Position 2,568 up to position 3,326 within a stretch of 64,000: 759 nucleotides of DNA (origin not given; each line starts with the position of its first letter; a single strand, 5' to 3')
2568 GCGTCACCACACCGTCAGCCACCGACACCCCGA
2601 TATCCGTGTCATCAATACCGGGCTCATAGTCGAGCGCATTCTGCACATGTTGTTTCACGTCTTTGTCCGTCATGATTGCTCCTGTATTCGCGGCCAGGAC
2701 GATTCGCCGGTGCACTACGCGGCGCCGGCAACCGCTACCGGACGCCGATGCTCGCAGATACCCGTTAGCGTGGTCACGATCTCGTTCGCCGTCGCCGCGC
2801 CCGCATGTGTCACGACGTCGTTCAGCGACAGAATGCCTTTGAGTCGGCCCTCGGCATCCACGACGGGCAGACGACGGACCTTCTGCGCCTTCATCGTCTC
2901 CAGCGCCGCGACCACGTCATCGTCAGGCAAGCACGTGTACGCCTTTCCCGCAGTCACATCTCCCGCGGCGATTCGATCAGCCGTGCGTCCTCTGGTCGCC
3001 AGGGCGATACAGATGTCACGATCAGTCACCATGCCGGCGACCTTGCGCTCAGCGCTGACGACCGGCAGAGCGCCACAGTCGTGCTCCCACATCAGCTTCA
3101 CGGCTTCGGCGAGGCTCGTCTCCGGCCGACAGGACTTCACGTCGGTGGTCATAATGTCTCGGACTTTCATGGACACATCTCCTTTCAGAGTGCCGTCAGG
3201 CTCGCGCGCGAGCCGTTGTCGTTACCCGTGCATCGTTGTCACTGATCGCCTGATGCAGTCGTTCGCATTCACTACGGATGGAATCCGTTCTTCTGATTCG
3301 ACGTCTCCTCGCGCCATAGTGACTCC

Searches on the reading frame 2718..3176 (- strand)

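Call 15: search_protein_families(library=pfam, proteins=[window:2718-3176:-])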
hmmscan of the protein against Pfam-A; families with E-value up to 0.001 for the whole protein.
window:2718-3176:- (153 aa): 1 family
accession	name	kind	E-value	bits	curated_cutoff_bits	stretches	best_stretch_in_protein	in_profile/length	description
PF00571.33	CBS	-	2.9e-29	101.6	24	2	5-59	1-55/57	CBS domain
